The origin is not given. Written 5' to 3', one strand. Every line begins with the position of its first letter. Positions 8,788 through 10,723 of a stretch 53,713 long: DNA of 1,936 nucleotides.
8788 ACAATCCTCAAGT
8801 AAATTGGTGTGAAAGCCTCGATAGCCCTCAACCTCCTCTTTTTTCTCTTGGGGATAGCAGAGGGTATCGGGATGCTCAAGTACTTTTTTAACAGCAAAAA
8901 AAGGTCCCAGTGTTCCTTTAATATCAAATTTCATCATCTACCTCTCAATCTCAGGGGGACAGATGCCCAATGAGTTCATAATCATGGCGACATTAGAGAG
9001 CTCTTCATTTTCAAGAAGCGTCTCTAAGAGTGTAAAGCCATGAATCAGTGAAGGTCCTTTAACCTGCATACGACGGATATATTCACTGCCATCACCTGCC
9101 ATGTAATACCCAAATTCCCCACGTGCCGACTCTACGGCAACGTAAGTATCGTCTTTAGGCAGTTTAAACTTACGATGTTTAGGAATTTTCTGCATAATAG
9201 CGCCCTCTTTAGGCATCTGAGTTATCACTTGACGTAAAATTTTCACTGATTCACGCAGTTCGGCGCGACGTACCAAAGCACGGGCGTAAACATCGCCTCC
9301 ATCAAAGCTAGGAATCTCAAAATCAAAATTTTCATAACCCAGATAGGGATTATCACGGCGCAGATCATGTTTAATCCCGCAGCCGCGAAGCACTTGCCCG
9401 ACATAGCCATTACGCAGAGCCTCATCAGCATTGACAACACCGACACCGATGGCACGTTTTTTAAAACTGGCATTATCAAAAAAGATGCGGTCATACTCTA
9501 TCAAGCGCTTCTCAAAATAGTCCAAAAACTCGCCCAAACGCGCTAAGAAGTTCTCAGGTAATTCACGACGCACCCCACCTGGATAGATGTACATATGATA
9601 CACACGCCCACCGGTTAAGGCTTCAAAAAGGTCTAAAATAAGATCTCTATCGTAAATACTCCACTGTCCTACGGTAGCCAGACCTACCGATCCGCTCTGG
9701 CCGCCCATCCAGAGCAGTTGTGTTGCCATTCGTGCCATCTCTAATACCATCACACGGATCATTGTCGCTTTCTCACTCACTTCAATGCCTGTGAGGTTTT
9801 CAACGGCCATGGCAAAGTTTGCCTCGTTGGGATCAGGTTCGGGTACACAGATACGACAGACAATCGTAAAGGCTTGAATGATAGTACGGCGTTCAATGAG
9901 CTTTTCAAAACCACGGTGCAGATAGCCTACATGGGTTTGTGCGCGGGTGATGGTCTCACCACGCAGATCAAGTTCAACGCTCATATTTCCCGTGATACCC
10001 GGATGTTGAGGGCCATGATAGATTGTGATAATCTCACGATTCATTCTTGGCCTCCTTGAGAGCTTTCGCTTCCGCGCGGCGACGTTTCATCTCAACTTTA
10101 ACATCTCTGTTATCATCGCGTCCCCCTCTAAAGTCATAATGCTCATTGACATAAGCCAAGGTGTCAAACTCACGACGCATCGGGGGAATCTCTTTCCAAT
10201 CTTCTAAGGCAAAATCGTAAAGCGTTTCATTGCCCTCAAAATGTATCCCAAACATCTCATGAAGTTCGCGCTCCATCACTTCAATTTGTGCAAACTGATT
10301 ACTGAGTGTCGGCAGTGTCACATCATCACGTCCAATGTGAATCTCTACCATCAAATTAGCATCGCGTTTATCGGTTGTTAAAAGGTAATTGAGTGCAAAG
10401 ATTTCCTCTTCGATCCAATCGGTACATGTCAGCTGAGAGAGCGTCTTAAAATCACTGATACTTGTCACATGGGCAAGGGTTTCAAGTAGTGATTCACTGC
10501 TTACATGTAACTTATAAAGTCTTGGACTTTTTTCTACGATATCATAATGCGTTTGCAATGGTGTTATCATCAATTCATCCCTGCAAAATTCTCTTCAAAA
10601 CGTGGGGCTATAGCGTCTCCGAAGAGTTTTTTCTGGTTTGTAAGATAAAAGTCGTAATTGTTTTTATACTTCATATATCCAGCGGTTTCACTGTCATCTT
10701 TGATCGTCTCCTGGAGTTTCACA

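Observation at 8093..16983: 13-gene Mrp-antiporter plus NuoBCDHI-like operon with Mbx/MBS (membrane-bound sulfane reductase) architecture in a Campylobacterota genome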

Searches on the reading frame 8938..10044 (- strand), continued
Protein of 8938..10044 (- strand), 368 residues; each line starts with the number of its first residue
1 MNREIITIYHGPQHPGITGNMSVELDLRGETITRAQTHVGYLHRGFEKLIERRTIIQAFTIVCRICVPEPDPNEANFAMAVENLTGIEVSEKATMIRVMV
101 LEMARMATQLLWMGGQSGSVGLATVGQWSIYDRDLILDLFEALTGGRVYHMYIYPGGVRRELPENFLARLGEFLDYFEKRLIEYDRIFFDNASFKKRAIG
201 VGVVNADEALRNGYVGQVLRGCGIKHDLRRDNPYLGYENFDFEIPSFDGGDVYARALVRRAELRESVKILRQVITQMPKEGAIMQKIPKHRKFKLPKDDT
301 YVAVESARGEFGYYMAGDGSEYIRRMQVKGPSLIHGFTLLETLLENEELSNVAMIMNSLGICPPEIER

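Call 39: list_cluster_members(proteins=[P0121, P0122, P0123, P0125, P0126, P0129, P0130, P0134])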
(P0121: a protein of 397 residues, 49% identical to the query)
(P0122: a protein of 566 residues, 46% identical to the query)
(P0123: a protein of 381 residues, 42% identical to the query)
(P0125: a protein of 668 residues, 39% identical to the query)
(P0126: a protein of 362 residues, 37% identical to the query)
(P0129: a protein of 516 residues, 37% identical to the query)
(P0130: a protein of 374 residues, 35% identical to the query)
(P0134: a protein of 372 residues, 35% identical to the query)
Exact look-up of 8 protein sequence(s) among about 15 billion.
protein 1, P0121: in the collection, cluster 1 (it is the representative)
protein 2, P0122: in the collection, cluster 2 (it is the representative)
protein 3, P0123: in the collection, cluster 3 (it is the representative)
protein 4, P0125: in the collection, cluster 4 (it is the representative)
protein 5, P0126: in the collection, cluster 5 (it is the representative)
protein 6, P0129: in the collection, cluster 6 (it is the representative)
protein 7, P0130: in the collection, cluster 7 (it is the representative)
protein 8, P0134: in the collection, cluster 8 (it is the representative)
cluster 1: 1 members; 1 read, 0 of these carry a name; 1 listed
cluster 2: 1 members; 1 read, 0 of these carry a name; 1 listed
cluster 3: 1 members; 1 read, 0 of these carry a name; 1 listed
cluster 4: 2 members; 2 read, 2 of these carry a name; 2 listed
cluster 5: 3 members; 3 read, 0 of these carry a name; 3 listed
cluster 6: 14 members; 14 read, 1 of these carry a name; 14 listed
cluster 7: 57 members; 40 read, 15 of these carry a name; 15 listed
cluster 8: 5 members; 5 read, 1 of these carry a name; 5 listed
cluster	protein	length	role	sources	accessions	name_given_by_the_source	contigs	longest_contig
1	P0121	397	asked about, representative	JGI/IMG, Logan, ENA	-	-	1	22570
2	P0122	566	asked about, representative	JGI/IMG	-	-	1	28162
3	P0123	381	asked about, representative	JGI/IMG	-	-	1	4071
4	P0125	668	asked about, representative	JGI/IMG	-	NADH-quinone oxidoreductase subunit D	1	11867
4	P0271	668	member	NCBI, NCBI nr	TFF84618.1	NADH-quinone oxidoreductase subunit D [Candidatus Heimdallarchaeota archaeon] | MAG: NADH-quinone oxidoreductase subunit D [Candidatus Heimdallarchaeota archaeon]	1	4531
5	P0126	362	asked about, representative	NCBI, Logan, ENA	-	-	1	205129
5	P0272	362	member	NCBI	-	-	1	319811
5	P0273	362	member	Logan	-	-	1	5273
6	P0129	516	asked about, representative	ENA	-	-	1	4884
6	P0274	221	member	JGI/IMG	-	NADH-quinone oxidoreductase subunit D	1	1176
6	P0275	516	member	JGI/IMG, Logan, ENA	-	-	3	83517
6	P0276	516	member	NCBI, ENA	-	-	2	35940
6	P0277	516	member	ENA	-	-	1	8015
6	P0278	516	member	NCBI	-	-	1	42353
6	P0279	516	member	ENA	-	-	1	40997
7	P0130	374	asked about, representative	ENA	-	-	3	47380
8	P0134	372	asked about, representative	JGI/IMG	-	-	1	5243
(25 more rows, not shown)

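Call 40: find_related_loci(query=window:8938-10044:-, collection=genome_contigs, flank=10000)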
Query window:8938-10044:- (368 aa) in genome_contigs; peptide patterns used: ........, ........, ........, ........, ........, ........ (x = any residue, [..] = any of these).
434 stretches matched a pattern; 376 encode a relative of the query (tblastn E <= 1e-3); the best 80 are kept; 80 distinct loci.
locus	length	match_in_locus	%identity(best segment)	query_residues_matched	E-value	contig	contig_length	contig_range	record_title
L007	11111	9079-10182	84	1-368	0e+0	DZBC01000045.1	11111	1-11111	MAG TPA_asm: Sulfuricurvum sp. isolate SulCav_PC08_66_51_9 SulCav_PC08-66_5558_length_11111_cov_4.734714, whole genome s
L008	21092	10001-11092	85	5-368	0e+0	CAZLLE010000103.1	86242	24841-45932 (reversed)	MAG TPA_asm: uncultured Campylobacterales bacterium isolate binchicken_co219_67 genome assembly, contig: k141_249127, wh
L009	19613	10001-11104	82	1-368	0e+0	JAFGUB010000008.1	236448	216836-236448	MAG: Campylobacterales bacterium isolate ZodW_maxbin.095 k87_2195675, whole genome shotgun sequence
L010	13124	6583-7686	79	1-368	0e+0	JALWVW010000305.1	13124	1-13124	MAG: Campylobacteraceae bacterium isolate T2_maxbin2_scaf2bin.172 T2_NODE_5383_length_13124_cov_14.671770, whole genome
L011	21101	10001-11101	80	2-368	0e+0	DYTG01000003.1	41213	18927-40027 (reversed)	MAG TPA_asm: Sulfurovum sp. isolate SulCav_PC08_3_2_41_838 SulCav_PC08-3_365_length_41213_cov_514.614656, whole genome s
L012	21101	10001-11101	80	2-368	0e+0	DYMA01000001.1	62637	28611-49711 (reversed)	MAG TPA_asm: Sulfurovum sp. isolate SulCav_AS07-7_3_40_14 SulCav_AS07_7_361_length_62637_cov_7_467147, whole genome shot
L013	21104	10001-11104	79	1-368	0e+0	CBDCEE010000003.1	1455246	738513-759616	MAG: Sulfurovaceae bacterium isolate d8b9733b-7bde-4c6a-847d-768f6c9f88b2 genome assembly, contig: ctg87265, whole genom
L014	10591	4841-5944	79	1-368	0e+0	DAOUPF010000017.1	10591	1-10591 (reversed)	MAG TPA_asm: Sulfurovum sp. isolate CSMAG_93 CSMAG_93_k127_1707100_length_10591_cov_11.0000, whole genome shotgun sequen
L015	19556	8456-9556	80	2-368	0e+0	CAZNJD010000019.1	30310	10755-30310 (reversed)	MAG TPA_asm: uncultured Sulfurovum sp. isolate binchicken_co219_126 genome assembly, contig: k141_1076474, whole genome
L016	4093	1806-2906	80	2-368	0e+0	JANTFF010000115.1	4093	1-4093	MAG: Sulfurovum sp. isolate bin1001 c_000000026485, whole genome shotgun sequence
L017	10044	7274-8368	81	4-368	0e+0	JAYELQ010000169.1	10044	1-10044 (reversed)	MAG: Campylobacterota bacterium isolate MAG103 MAG103_169, whole genome shotgun sequence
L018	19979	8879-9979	79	2-368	0e+0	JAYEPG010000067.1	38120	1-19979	MAG: Campylobacterota bacterium isolate MAG008 MAG008_67, whole genome shotgun sequence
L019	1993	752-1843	80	5-368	0e+0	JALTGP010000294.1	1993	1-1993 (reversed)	MAG: Campylobacteraceae bacterium isolate S016_maxbin2_scaf2bin.314 S016_NODE_83002_length_1993_cov_93.152197, whole gen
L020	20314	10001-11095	79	4-368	0e+0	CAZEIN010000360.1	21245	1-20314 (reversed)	MAG TPA_asm: uncultured Sulfurovum sp. isolate binchicken_co219_150 genome assembly, contig: k141_254407, whole genome s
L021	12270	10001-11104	80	1-368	0e+0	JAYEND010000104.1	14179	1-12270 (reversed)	MAG: Campylobacterota bacterium isolate MAG064 MAG064_104, whole genome shotgun sequence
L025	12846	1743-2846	79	1-368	0e+0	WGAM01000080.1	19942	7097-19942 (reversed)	MAG: Epsilonproteobacteria bacterium isolate S143_58 k151_34516, whole genome shotgun sequence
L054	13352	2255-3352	72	4-368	0e+0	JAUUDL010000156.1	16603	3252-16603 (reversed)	MAG: Hydrogenimonas sp. isolate WV45_bin5 all_Scaff002051, whole genome shotgun sequence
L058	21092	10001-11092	69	4-368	1e-174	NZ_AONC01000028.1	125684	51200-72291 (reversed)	Imhoffiella purpurea strain AK35 contig28, whole genome shotgun sequence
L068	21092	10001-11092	67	4-368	7e-171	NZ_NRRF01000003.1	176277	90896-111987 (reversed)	Thiocystis violacea strain DSM 208 scaffold0003, whole genome shotgun sequence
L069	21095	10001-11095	67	4-368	1e-170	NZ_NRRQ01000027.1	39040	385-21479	Chromatium okenii strain DSM 169 scaffold0027, whole genome shotgun sequence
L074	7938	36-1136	63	2-368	1e-164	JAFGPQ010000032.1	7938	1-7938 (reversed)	MAG: Spirochaetales bacterium isolate Zod_Metabat.700 k87_1087129, whole genome shotgun sequence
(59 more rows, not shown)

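Call 43: search_protein_families(library=pfam, proteins=[L074:2740-4656:-, L058:12332-13012:-, L068:789-2198:-, L069:11115-14192:-, L015:10396-12096:-, L025:7116-7829:+, L054:7624-9660:-], max_evalue=0.00001)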
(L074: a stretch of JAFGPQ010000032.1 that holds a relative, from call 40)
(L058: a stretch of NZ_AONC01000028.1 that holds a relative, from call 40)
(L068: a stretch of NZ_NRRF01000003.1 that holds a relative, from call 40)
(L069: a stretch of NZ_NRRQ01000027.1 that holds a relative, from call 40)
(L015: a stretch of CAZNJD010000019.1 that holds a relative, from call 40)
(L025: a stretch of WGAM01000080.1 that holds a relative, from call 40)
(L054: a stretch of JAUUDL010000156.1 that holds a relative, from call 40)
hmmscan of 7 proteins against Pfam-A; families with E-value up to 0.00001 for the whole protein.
L074:2740-4656:- (639 aa): 2 families
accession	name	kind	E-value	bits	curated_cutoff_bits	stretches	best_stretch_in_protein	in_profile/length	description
PF00015.26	MCPsignal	-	2.9e-31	109.1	34.6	1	414-559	9-168/172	Methyl-accepting chemotaxis protein (MCP) signalling domain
PF00672.30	HAMP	-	6.4e-08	33.2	25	1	251-297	2-48/53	HAMP domain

L058:12332-13012:- (227 aa): 2 families
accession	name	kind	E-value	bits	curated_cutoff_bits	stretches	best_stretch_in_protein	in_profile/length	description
PF13409.12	GST_N_2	-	1.5e-15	58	25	1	34-101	1-70/70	Glutathione S-transferase, N-terminal domain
PF13417.12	GST_N_3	-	1.1e-13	51.8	22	1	30-105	2-74/75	Glutathione S-transferase, N-terminal domain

L068:789-2198:- (470 aa): 1 family
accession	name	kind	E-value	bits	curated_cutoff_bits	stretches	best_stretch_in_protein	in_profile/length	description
PF13557.12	Phenol_MetA_deg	-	4.9e-60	204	22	1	228-465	14-242/242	Putative MetA-pathway of phenol degradation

L069:11115-14192:- (1026 aa): 4 families
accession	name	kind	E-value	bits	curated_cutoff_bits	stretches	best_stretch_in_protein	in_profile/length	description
PF18135.7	Type_ISP_C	-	2.5e-85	287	25.9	1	677-1000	2-342/342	Type ISP C-terminal specificity domain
PF22240.1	ISP_coupler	-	2.7e-11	44.4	27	1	194-290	26-121/126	Type ISP restriction-modification enzyme, coupler domain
PF02384.22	N6_Mtase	-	2.8e-09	37.2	20.4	1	296-488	2-148/311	N-6 DNA Methylase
PF07669.17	Eco57I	-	7.2e-09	36.4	25.3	1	460-565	71-165/171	Eco57I restriction-modification methylase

L015:10396-12096:- (567 aa): 3 families
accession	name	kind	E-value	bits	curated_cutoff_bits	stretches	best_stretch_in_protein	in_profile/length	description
PF00005.33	ABC_tran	-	2.1e-33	116.3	25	1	371-519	1-137/137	ABC transporter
PF00664.28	ABC_membrane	-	3.2e-32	112.7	28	1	24-308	4-274/274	ABC transporter transmembrane region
PF02463.25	SMC_N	-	4e-08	33.4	40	1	216-563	92-213/220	RecF/RecN/SMC N terminal domain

L025:7116-7829:+ (238 aa): 1 family
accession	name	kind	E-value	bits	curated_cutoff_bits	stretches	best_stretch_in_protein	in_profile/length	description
PF06977.17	SdiA-regulated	-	9.4e-09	35.3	21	1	27-222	21-240/249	SdiA-regulated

L054:7624-9660:- (679 aa): 3 families
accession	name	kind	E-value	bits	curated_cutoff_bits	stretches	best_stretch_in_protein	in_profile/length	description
PF00501.34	AMP-binding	-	6.1e-86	289.1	29.9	1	111-496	3-378/384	AMP-binding enzyme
PF13193.12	AMP-binding_C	-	1.2e-23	84.2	24.5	1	561-642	1-76/76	AMP-binding enzyme C-terminal domain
PF16177.11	ACAS_N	-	1e-20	73.7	27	1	53-108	1-55/55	Acetyl-coenzyme A synthetase N-terminus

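Call 59: find_encoding_contigs(protein=P0121, flank=10000, max_places=1)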
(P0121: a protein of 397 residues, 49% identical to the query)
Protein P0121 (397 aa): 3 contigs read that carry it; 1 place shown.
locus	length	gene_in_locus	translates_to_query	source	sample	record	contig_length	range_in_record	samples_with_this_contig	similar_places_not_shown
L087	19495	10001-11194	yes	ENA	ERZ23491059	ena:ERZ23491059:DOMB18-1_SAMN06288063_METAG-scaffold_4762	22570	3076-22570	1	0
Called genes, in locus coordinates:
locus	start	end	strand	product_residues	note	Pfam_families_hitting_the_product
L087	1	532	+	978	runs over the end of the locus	PF01565:FAD_binding_4, PF02913:FAD-oxidase_C, PF13183:Fer4_8, PF13534:Fer4_17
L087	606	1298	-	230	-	PF00027:cNMP_binding, PF13545:HTH_Crp_2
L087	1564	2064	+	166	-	PF01899:MNHE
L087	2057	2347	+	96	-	PF04066:MrpF_PhaF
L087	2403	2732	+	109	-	PF03334:PhaG_MnhG_YufB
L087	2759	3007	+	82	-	PF13244:MbhD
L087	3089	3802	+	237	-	PF20501:MbhE, PF09878:EhaG (faint), PF04039:MnhB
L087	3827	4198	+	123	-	PF00420:Oxidored_q2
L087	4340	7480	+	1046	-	PF00361:Proton_antipo_M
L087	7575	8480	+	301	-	PF00146:NADHdh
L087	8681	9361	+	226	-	PF01058:Oxidored_q6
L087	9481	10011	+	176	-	PF00329:Complex1_30kDa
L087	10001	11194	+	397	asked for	PF00346:Complex1_49kDa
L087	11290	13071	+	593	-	PF13183:Fer4_8 (faint), PF13534:Fer4_17 (faint), PF13484:Fer4_16 (faint), PF00037:Fer4 (faint), PF12838:Fer4_7 (weak), PF14691:Fer4_20, PF07992:Pyr_redox_2, PF13450:NAD_binding_8, +3 more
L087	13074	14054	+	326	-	PF01180:DHO_dh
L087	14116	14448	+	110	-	-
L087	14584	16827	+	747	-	PF01136:Peptidase_U32, PF12392:DUF3656 (weak)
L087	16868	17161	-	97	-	PF00465:Fe-ADH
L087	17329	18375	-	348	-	PF20551:DUF6765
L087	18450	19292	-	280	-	PF02811:PHP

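Call 60: find_encoding_contigs(protein=P0122, flank=10000, max_places=1)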
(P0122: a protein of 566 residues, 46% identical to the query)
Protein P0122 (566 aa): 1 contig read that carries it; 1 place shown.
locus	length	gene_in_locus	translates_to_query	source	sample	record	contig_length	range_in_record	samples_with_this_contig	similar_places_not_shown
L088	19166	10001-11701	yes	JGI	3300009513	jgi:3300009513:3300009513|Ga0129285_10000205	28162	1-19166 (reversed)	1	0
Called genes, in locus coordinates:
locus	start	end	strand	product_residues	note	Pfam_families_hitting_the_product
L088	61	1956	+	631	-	PF07690:MFS_1, PF00854:PTR2 (weak), PF07690:MFS_1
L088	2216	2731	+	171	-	PF01899:MNHE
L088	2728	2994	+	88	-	PF04066:MrpF_PhaF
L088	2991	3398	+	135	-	PF03334:PhaG_MnhG_YufB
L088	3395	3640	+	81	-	PF13244:MbhD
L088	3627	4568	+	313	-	PF20501:MbhE, PF04039:MnhB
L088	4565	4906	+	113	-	PF00420:Oxidored_q2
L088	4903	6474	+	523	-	PF10125:NADHdeh_related (weak), PF00361:Proton_antipo_M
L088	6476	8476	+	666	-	PF00361:Proton_antipo_M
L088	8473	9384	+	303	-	PF00146:NADHdh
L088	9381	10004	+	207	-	PF01058:Oxidored_q6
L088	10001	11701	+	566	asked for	PF00329:Complex1_30kDa, PF00346:Complex1_49kDa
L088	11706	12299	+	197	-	PF13534:Fer4_17 (faint), PF13237:Fer4_10 (faint), PF00037:Fer4 (weak), PF12838:Fer4_7, PF13187:Fer4_9 (weak)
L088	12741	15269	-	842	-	PF22842:Pel9A-like_beta_helix (faint), PF05048:NosD, PF13229:Beta_helix, PF05048:NosD, PF13229:Beta_helix, PF07602:DUF1565 (weak), PF05048:NosD, PF13229:Beta_helix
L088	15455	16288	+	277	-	-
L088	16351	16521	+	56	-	PF00037:Fer4, PF13237:Fer4_10, PF14697:Fer4_21, PF12838:Fer4_7, PF13187:Fer4_9, PF13484:Fer4_16 (weak), PF12797:Fer4_2 (weak), PF00037:Fer4, +5 more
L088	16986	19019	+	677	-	-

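Call 61: find_homologous_proteins(query=P0112, max_evalue=1e-60)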
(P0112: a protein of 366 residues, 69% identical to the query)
Query P0112 (366 aa): 5886 proteins with E <= 1e-60 among 8000 candidates; the best 120 are listed.
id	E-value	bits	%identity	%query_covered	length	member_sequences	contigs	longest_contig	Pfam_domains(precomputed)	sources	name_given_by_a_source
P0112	3.3e-245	831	100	100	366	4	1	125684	PF00346.25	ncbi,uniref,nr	ncbi:NADH-quinone oxidoreductase subunit D [Imhoffiella purpurea]|uniref:NADH-ubiquinone oxidoreduct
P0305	1.3e-212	724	87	100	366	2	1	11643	PF00346.25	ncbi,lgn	-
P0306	1.2e-208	711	84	100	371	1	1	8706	PF00346.25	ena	-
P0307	5.9e-208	708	85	100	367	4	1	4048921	PF00346.25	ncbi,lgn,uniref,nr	ncbi:NADH:ubiquinone oxidoreductase 49 kD subunit 7 [Thioflavicoccus mobilis 8321]|uniref:NADH:ubiqu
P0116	4.0e-207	706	83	100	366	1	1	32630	PF00346.25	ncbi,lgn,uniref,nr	ncbi:NADH-quinone oxidoreductase subunit D [Allochromatium warmingii]|uniref:NADH-quinone oxidoreduc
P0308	7.4e-207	705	83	100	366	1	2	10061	PF00346.25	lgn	-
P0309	2.9e-206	703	82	100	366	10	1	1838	PF00346.25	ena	-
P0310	7.9e-206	701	83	100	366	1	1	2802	PF00346.25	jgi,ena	-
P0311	8.4e-206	701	82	100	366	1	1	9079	PF00346.25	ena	-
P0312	1.7e-205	700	82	100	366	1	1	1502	PF00346.25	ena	-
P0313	5.6e-205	698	81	100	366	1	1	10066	PF00346.25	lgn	-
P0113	9.3e-205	698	82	100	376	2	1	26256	PF00346.25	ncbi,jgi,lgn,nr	ncbi:MAG: NADH-quinone oxidoreductase subunit D [Thiohalocapsa sp.]|jgi:NADH-quinone oxidoreductase 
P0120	1.1e-204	698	83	100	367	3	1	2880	PF00346.25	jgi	jgi:NADH-quinone oxidoreductase subunit D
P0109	6.6e-204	695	83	99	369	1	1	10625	PF00346.25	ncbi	-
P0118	4.5e-203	692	83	100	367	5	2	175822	PF00346.25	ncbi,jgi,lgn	-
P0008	3.5e-171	587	71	99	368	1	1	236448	PF00346.25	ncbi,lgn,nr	ncbi:MAG: NADH-quinone oxidoreductase subunit D [Campylobacterales bacterium]|nr:NADH-quinone oxidor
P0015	6.1e-169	580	70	100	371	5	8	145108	PF00346.25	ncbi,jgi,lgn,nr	ncbi:MAG: NADH-quinone oxidoreductase subunit D [Sulfurovum sp. PC08-66]|jgi:NADH-quinone oxidoreduc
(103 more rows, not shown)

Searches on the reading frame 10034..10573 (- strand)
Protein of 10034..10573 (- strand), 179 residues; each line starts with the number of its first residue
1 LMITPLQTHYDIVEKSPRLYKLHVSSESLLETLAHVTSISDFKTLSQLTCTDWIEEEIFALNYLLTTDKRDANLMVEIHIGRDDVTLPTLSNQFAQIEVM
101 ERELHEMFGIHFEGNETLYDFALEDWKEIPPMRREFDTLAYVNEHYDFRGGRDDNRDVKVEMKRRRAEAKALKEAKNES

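Call 4: search_protein_families(library=pfam, proteins=[window:10034-10573:-], max_evalue=0.01)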
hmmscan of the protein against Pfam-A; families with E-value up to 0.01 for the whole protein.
window:10034-10573:- (179 aa): 1 family
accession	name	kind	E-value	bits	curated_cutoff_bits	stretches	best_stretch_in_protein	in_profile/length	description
PF00329.25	Complex1_30kDa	-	1.1e-19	71.7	22.5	1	23-140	2-122/124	Respiratory-chain NADH dehydrogenase, 30 Kd subunit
